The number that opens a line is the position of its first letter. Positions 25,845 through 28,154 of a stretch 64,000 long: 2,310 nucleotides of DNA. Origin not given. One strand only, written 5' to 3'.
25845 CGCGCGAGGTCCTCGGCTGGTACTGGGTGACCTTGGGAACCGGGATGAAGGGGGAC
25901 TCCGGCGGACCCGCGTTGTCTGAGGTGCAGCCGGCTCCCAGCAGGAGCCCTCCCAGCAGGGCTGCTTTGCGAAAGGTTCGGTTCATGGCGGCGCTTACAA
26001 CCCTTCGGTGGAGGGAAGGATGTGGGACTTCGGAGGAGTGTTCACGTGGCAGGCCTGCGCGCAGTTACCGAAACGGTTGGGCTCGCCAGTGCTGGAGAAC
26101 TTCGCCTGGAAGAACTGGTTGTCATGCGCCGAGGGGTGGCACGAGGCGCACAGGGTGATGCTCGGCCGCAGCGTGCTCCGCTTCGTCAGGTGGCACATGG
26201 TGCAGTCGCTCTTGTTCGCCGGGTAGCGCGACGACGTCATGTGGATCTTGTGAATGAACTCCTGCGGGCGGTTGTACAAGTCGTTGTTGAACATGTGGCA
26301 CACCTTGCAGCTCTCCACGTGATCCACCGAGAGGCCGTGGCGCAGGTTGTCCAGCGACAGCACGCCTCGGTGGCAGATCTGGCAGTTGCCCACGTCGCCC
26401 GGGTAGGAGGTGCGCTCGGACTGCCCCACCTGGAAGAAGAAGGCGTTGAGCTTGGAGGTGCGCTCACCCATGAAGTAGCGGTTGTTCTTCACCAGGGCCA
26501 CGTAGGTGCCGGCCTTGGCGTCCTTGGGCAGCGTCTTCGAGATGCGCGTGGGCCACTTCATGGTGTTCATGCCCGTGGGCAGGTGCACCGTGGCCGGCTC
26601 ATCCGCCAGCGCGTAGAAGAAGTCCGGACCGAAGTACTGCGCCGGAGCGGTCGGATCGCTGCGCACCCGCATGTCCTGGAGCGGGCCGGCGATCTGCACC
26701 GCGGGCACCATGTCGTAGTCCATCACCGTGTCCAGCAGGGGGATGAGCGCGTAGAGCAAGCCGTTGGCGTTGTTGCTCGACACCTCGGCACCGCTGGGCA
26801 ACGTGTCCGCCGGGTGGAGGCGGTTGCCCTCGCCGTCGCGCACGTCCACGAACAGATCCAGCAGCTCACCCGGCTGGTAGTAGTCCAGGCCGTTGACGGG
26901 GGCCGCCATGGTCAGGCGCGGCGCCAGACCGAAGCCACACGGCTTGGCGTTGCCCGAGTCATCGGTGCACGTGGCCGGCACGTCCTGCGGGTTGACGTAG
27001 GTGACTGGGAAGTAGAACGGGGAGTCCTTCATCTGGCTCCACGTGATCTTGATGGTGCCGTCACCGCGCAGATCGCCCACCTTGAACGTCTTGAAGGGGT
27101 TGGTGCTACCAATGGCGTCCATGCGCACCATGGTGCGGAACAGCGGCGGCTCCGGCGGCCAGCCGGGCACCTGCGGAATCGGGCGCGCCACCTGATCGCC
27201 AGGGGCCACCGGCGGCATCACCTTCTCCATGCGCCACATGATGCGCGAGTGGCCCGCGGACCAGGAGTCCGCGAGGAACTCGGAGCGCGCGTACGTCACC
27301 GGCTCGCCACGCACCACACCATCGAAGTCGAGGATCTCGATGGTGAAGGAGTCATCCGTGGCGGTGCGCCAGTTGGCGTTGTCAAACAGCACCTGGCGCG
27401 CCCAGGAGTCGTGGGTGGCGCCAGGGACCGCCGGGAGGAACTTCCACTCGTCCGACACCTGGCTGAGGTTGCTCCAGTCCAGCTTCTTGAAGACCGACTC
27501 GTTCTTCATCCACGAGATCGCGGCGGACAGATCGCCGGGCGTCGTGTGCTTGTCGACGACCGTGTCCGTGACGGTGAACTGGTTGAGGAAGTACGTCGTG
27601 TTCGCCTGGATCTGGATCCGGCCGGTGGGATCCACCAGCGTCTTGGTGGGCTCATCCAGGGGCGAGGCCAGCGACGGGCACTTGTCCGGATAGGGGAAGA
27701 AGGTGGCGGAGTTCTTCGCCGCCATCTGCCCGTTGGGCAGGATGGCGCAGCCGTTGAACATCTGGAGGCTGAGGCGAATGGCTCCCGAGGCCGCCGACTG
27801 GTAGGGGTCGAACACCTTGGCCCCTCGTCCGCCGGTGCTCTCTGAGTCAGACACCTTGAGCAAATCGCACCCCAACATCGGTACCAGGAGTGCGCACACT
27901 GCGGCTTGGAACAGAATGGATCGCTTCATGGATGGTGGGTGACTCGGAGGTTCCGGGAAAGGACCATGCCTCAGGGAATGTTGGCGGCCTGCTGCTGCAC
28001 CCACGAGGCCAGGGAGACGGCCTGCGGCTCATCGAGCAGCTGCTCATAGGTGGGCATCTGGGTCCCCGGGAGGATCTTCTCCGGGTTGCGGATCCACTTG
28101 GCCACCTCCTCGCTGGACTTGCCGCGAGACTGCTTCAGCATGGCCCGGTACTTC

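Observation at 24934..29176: Three-gene c-type cytochrome operon inserted inside the chorismate/menaquinone biosynthesis supercluster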

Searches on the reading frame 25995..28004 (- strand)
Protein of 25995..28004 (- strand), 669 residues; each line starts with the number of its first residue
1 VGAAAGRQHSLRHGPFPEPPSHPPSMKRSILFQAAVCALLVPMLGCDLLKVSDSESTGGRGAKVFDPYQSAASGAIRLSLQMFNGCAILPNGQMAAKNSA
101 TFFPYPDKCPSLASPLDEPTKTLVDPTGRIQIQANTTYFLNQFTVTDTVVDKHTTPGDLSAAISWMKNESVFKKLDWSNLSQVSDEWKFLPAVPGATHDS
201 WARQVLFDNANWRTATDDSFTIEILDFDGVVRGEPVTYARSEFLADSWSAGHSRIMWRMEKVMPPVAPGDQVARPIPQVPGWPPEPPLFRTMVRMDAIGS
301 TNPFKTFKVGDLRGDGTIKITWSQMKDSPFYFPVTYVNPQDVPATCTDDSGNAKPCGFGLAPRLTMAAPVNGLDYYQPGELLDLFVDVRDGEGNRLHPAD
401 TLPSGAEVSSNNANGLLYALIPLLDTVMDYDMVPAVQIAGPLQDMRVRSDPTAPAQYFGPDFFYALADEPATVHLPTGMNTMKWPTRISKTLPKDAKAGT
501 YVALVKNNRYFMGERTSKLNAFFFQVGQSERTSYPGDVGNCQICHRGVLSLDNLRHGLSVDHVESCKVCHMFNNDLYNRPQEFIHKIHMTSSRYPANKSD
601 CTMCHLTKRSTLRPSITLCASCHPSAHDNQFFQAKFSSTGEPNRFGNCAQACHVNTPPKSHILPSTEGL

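Call 7: search_protein_families(library=pfam, proteins=[window:25995-28004:-], max_evalue=1)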
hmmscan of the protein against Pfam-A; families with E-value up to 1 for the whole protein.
window:25995-28004:- (669 aa): 4 families
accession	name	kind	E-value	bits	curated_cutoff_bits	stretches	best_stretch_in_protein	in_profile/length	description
PF22113.1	Mtrc-MtrF_II-IV_dom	-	0.00013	22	30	1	539-655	7-129/176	Outer membrane cytochrome MtrC/MtrF-like, domains II/IV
PF14537.11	Cytochrom_c3_2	-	0.0014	19.5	25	1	540-623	8-78/79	Cytochrome c3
PF20254.3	DMFA2_C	-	0.025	14.5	27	1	468-507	29-68/374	N,N-dimethylformamidase beta subunit-like, C-terminal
PF14522.11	Cytochrome_C7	-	0.043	14.1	24.8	2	558-623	7-66/67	Cytochrome c7 and related cytochrome c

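Call 8: search_protein_families(library=ncbifam, proteins=[window:25995-28004:-], max_evalue=1)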
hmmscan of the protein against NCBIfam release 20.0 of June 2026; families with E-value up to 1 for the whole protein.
window:25995-28004:- (669 aa): 4 families
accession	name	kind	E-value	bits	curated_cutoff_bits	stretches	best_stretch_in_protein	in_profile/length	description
NF045713.1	CxxCH_16_HmcA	equivalog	0.0023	16.6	400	1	535-632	171-261/541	sulfate respiration complex hexadecaheme cytochrome HmcA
TIGR03507.1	decahem_SO1788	subfamily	0.033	12.6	209.3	1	529-605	234-302/672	OmcA/MtrC family decaheme c-type cytochrome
NF041762.1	diheme_GEGP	equivalog_domain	0.11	11.7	300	1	538-577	26-62/359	GEGP motif-containing diheme protein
TIGR01905.1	paired_CXXCH_1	subfamily_domain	0.93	9.5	25.2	0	595-625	3-38/41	doubled CXXCH domain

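Call 10: find_homologous_proteins(query=window:25998-27929:-)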
Query seq(644 aa) (644 aa): 117 proteins with E <= 0.001 among 8000 candidates.
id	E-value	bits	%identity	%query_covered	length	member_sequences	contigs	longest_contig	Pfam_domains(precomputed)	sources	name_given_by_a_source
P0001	0.0e+0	1528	100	100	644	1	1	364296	-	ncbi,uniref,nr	ncbi:hypothetical protein [Hyalangium versicolor]|uniref:hypothetical protein n=1 Tax=Hyalangium ver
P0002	0.0e+0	1192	77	100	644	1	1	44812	-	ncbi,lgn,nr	ncbi:MAG: hypothetical protein JXB05_31440 [Myxococcaceae bacterium]|nr:hypothetical protein [Myxoco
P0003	0.0e+0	1145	72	99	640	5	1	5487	-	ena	-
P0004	0.0e+0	1078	69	99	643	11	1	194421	-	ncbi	-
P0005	2.8e-248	844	57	97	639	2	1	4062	-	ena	-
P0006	4.1e-248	843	56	99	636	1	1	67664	-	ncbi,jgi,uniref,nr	ncbi:hypothetical protein [Hyalangium sp.]|uniref:hypothetical protein n=1 Tax=Hyalangium sp. TaxID=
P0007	4.7e-248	843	57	98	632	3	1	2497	PF14522.12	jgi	jgi:hypothetical protein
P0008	2.3e-247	841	56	99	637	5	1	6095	-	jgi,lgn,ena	jgi:hypothetical protein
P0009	2.3e-247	841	56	99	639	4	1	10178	-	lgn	-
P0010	6.5e-247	839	57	99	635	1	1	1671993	-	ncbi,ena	-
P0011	9.5e-247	839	57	96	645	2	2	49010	-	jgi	jgi:hypothetical protein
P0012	2.6e-246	837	56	99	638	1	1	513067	-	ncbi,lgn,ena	-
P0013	3.2e-246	837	56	97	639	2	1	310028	-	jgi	jgi:hypothetical protein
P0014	1.7e-245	835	56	99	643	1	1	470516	-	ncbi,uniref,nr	ncbi:hypothetical protein [Hyalangium rubrum]|uniref:Uncharacterized protein n=1 Tax=Hyalangium rubr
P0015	2.4e-245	834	55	99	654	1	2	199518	-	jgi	jgi:hypothetical protein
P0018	3.5e-240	817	57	97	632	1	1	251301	-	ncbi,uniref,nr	ncbi:hypothetical protein [Hyalangium minutum]|uniref:Cytochrome c family protein n=1 Tax=Hyalangium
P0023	4.4e-239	813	55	99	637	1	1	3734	PF22113.2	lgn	-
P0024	4.6e-238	810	54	99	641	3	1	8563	PF22113.2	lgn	-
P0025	1.5e-236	805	55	99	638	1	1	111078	PF22113.2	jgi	jgi:hypothetical protein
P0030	1.5e-231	788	53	95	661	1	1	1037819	-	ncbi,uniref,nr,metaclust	ncbi:hypothetical protein [Hyalangium minutum]|uniref:Cytochrome c family protein n=1 Tax=Hyalangium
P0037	4.5e-225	767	54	99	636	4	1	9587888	-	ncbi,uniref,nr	ncbi:hypothetical protein EJ065_4504 [Corallococcus coralloides]|uniref:Lipoprotein n=1 Tax=Coralloc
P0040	6.5e-224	763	52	99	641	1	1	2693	PF22113.2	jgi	jgi:hypothetical protein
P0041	2.1e-221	755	51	99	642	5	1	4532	PF22113.2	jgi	jgi:hypothetical protein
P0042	2.9e-221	754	51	99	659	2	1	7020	PF22113.2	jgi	jgi:hypothetical protein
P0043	4.2e-221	754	51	97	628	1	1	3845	PF14522.12,PF22113.2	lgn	-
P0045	5.1e-220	750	53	97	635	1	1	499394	PF22113.2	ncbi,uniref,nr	ncbi:hypothetical protein [Hyalangium gracile]|uniref:hypothetical protein n=1 Tax=Hyalangium gracil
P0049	1.2e-217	743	51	97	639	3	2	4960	PF22113.2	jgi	jgi:hypothetical protein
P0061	5.4e-195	668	48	96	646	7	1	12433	PF22113.2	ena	-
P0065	2.2e-185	636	54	75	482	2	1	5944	PF22113.2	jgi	jgi:hypothetical protein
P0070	7.6e-163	561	43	96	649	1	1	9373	PF22113.2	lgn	-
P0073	4.8e-162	559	44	96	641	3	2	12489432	-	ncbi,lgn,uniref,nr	ncbi:hypothetical protein ATI61_103261 [Archangium gephyra]|uniref:Uncharacterized protein n=1 Tax=A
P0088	1.3e-156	541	43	96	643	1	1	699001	PF22113.2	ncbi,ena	-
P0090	8.4e-156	538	41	98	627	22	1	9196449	-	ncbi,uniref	ncbi:hypothetical protein ACN6A1_28855 [Myxococcus virescens]|uniref:hypothetical protein n=1 Tax=My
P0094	5.5e-155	535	41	96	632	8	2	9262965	-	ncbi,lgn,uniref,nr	ncbi:hypothetical protein [Myxococcus xanthus]|uniref:hypothetical protein n=1 Tax=Myxococcus xanthu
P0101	1.3e-153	531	42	96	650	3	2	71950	PF22113.2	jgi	jgi:hypothetical protein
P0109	7.1e-148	512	42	98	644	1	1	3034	PF22113.2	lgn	-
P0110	2.2e-146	507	41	98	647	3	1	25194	PF22113.2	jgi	jgi:hypothetical protein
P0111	6.3e-146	506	41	98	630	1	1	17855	PF01835.26,PF22113.2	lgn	-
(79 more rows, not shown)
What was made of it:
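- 25995..27929 (-): Gene 2 (G2): 644-aa lipoprotein (lipid-modified Cys21). It consists of a linker, Ig-like beta-sandwich domains and a C-terminal penta-haem domain. 100% identical to a Hyalangium versicolor hypothetical protein; 117 homologues, all Myxococcaceae/Archangiaceae (call 10).
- Checked: The ATG at 27929 gives the 644-aa lipoprotein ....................|C and matches the NCBI protein exactly (call 10).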

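Call 12: find_encoding_contigs(protein=P0094, flank=10000, max_places=2)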
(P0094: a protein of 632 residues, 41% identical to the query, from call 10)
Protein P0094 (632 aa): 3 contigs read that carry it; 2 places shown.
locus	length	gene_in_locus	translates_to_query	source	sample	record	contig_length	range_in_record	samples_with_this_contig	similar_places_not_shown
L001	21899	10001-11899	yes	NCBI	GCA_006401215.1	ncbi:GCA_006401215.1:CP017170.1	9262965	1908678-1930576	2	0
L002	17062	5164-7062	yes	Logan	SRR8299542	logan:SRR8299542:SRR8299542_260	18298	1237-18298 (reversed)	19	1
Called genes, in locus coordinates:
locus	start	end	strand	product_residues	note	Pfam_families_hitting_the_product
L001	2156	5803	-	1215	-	PF00668:Condensation, PF00501:AMP-binding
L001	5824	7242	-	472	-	-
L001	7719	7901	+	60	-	-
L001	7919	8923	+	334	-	PF00355:Rieske, PF19112:VanA_C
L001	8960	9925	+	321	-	PF00034:Cytochrom_C (faint), PF13442:Cytochrome_CBB3 (faint)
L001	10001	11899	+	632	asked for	-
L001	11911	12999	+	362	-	-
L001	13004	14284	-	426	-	PF19289:PmbA_TldD_3rd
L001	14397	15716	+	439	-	PF19289:PmbA_TldD_3rd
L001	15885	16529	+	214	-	-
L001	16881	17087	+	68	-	PF00313:CSD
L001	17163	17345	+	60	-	-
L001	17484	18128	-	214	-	PF08279:HTH_11, PF19187:HTH_PafC (faint), PF13280:WYL (weak)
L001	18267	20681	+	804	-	PF13482:RNase_H_2 (weak), PF03104:DNA_pol_B_exo1 (weak), PF00136:DNA_pol_B (weak)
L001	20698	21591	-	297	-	-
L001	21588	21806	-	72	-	-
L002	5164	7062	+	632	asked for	-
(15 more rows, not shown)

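Call 13: find_encoding_contigs(protein=P0073, flank=10000, max_places=2)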
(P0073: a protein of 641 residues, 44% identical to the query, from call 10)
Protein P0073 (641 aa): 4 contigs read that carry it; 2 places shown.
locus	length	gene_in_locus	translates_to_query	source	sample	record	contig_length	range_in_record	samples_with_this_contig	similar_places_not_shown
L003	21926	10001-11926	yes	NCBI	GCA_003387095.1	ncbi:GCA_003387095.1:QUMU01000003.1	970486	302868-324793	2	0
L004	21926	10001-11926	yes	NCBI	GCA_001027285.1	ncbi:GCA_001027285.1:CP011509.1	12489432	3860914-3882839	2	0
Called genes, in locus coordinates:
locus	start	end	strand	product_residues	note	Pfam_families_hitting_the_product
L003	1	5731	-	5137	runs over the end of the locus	PF00501:AMP-binding, PF13193:AMP-binding_C, PF00550:PP-binding, PF00668:Condensation, PF00501:AMP-binding, PF13193:AMP-binding_C, PF00550:PP-binding, PF00668:Condensation, +12 more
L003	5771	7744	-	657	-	-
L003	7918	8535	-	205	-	-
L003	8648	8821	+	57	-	-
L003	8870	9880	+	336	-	PF00355:Rieske, PF19112:VanA_C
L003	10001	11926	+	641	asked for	-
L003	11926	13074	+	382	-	-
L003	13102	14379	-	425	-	PF19289:PmbA_TldD_3rd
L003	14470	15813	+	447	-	PF19289:PmbA_TldD_3rd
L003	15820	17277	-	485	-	PF01554:MatE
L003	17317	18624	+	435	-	PF13621:Cupin_8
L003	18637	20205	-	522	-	PF18456:CmlA_N, PF00753:Lactamase_B, PF13483:Lactamase_B_3, PF12706:Lactamase_B_2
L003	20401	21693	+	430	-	-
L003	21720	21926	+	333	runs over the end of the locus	-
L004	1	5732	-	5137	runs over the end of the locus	PF00501:AMP-binding, PF13193:AMP-binding_C, PF00550:PP-binding, PF00668:Condensation, PF00501:AMP-binding, PF13193:AMP-binding_C, PF00550:PP-binding, PF00668:Condensation, +12 more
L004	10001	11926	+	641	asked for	-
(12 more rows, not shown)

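Call 14: find_encoding_contigs(protein=P0037, flank=10000, max_places=1)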
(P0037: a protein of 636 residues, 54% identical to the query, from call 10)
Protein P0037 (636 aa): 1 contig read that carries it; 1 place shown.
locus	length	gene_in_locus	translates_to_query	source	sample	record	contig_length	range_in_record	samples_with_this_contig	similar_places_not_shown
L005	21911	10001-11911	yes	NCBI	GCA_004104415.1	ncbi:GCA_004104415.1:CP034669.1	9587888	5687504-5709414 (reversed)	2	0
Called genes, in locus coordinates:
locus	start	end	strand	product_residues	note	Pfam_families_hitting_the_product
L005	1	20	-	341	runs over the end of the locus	PF01384:PHO4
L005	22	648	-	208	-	PF01865:PhoU_div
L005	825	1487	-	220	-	PF14518:Haem_oxygenas_2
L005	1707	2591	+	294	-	PF00487:FA_desaturase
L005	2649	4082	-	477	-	PF04389:Peptidase_M28, PF05450:Nicastrin (weak)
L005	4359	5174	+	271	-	-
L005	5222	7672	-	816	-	PF12895:ANAPC3 (faint), PF13174:TPR_6 (faint), PF01464:SLT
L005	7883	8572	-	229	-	PF01336:tRNA_anti-codon (faint), PF19135:DUF5818 (weak)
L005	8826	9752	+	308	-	PF01040:UbiA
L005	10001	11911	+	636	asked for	-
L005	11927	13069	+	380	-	-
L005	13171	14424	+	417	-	PF00034:Cytochrom_C (weak), PF13442:Cytochrome_CBB3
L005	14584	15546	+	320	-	PF19458:DUF5995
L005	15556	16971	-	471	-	PF07244:POTRA (weak), PF01103:Omp85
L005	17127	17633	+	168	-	PF19315:MC_hydratase (weak), PF01575:MaoC_dehydratas, PF13452:FAS1_DH_region (weak)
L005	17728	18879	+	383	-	PF00487:FA_desaturase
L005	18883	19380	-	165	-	-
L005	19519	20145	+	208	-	PF01327:Pep_deformylase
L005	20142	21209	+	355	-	PF00724:Oxidored_FMN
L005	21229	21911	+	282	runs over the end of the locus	PF12706:Lactamase_B_2, PF23023:Anti-Pycsar_Apyc1 (faint)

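Call 15: find_encoding_contigs(protein=P0018, flank=10000, max_places=1)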
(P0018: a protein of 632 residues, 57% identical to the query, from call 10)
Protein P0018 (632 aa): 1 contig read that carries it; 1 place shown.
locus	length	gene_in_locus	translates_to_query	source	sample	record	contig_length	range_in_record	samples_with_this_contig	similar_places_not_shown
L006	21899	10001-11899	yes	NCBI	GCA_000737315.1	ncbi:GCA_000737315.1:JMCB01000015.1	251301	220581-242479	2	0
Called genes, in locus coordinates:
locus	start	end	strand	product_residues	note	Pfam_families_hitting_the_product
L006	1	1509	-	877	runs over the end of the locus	PF25816:RamC_N, PF00069:Pkinase, PF05147:LANC_like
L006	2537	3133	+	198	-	PF09544:DUF2381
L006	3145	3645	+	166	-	-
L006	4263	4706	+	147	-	PF00072:Response_reg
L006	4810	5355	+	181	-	PF02622:DUF179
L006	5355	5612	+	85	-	PF01722:BolA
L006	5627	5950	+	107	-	PF00462:Glutaredoxin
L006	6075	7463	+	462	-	PF11141:DUF2914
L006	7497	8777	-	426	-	PF01734:Patatin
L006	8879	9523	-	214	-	PF10604:Polyketide_cyc2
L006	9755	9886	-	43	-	-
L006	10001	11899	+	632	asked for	-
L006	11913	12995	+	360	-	-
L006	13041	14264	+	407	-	PF00034:Cytochrom_C (weak), PF13442:Cytochrome_CBB3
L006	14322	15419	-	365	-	PF00890:FAD_binding_2 (faint), PF01266:DAO, PF01494:FAD_binding_3, PF03486:HI0933_like (faint), PF04820:Trp_halogenase (faint), PF12831:FAD_oxidored (weak), PF13450:NAD_binding_8 (weak), PF01266:DAO, +3 more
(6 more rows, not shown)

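Call 16: find_encoding_contigs(protein=P0030, flank=10000, max_places=1)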
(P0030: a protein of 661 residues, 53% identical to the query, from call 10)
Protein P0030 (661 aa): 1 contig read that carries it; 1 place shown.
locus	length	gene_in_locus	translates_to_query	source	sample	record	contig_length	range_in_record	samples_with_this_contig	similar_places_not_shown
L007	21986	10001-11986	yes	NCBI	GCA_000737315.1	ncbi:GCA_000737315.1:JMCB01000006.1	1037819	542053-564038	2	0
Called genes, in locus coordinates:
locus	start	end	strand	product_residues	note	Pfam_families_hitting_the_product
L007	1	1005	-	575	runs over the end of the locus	PF13426:PAS_9, PF01590:GAF, PF13185:GAF_2 (weak), PF13492:GAF_3 (weak), PF00512:HisKA, PF13581:HATPase_c_2 (weak), PF02518:HATPase_c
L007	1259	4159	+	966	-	PF00989:PAS, PF08448:PAS_4, PF13426:PAS_9, PF08447:PAS_3, PF08447:PAS_3, PF00512:HisKA, PF02518:HATPase_c, PF00072:Response_reg, +4 more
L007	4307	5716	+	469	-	PF00092:VWA, PF13519:VWA_2, PF13768:VWA_3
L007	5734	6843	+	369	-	-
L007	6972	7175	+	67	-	-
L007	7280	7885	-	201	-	PF00034:Cytochrom_C (faint)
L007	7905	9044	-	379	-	-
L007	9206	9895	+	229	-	PF01814:Hemerythrin (weak)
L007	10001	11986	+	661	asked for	-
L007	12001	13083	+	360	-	-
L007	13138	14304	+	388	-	PF00155:Aminotran_1_2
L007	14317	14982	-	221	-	PF05724:TPMT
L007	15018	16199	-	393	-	PF01231:IDO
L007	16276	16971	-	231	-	PF21780:DUF6875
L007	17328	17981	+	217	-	PF00117:GATase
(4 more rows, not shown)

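Call 20: find_encoding_contigs(protein=P0002, flank=10000, max_places=1)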
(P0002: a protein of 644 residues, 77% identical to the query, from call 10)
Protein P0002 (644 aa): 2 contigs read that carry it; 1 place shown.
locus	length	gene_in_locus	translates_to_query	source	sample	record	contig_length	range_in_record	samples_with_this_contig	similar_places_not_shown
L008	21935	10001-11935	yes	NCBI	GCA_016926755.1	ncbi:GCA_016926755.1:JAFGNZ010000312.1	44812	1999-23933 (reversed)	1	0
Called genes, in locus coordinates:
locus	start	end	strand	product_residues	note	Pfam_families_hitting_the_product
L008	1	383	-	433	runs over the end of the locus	PF00285:Citrate_synt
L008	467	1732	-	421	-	PF00275:EPSP_synthase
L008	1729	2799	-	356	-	PF01761:DHQ_synthase, PF24621:DHQS_C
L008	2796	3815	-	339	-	PF01264:Chorismate_synt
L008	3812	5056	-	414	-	-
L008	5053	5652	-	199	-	PF01202:SKI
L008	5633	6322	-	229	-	PF01209:Ubie_methyltran, PF13489:Methyltransf_23, PF13847:Methyltransf_31, PF08241:Methyltransf_11, PF08242:Methyltransf_12, PF13649:Methyltransf_25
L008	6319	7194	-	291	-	PF00793:DAHP_synth_1, PF03102:NeuB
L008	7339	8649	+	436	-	PF00425:Chorismate_bind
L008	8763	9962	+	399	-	PF00034:Cytochrom_C (weak), PF13442:Cytochrome_CBB3 (weak)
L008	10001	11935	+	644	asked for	-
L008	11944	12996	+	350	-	-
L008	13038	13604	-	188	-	PF00903:Glyoxalase, PF18029:Glyoxalase_6 (weak)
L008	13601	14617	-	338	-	PF08100:Dimerisation, PF00891:Methyltransf_2, PF08242:Methyltransf_12 (weak), PF13649:Methyltransf_25 (weak)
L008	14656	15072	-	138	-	PF07366:SnoaL, PF12680:SnoaL_2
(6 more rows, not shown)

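Call 21: find_encoding_contigs(protein=P0004, flank=10000, max_places=1)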
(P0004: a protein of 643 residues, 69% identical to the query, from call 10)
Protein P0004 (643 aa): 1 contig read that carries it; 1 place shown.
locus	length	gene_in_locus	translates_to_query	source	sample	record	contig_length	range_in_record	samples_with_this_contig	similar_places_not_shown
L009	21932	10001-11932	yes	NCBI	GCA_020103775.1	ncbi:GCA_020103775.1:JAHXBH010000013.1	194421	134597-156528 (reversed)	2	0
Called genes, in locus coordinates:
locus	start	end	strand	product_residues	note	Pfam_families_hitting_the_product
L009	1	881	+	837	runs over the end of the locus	PF13432:TPR_16, PF23914:TPR_CcmH_CycH (weak), PF14559:TPR_19, PF13424:TPR_12 (weak), PF13428:TPR_14 (weak), PF13432:TPR_16, PF14559:TPR_19 (weak), PF13414:TPR_11 (weak), +11 more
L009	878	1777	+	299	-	PF12974:Phosphonate-bd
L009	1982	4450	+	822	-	PF07715:Plug, PF00593:TonB_dep_Rec_b-barrel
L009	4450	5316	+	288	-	-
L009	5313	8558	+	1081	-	PF01740:STAS (faint), PF00069:Pkinase, PF07714:PK_Tyr_Ser-Thr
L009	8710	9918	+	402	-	PF00034:Cytochrom_C (faint), PF13442:Cytochrome_CBB3 (faint)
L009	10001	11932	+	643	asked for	-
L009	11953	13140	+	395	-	-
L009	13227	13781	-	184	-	PF00903:Glyoxalase, PF18029:Glyoxalase_6 (weak)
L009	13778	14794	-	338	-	PF08100:Dimerisation, PF00891:Methyltransf_2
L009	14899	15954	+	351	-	PF00180:Iso_dh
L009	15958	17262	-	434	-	PF00682:HMGL-like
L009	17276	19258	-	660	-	PF00330:Aconitase, PF00694:Aconitase_C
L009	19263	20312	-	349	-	PF00676:E1_dh, PF02775:TPP_enzyme_C (weak), PF13292:DXP_synthase_N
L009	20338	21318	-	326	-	PF02779:Transket_pyr, PF02780:Transketolase_C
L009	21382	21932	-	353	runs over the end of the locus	PF00155:Aminotran_1_2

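Call 27: search_solved_structures(query=A1, max_evalue=1)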
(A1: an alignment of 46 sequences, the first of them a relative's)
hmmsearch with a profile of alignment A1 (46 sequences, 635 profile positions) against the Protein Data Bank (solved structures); distinct sequences matched with E-value up to 1: 2.
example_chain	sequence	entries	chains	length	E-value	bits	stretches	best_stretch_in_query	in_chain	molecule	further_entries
3pmq_A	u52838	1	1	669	0.0077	17.9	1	510-594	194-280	Decaheme cytochrome c MtrF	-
9uan_B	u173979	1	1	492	0.22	13.1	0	208-252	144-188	miniGq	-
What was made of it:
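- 25998..26417 (-): G2 penta-haem domain (aa 505-644). Sites: CQICH 26370-26384, CKVCH 26295-26309, CTMCH 26190-26204, CASCH 26136-26150, CAQACH (CX3CH) 26046-26063. Profile against PDB: MtrF 3pmq at 0.0077 (call 27).
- On MtrC/OmcA-type outer-membrane multihaem cytochromes: MtrF profile hit at 0.0077 (call 27).
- On Multihaem reductases (NrfA, HAO/Otr, MccA): No such Pfam, NCBIfam or PDB hits (calls 7, 8, 27).
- No NrfA, HAO, MccA or Otr family hit in Pfam, NCBIfam or the PDB (calls 7, 8, 27).
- Tried and rejected: The PDB sequence search with the G2 family profile found only a marginal MtrF hit (call 27).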
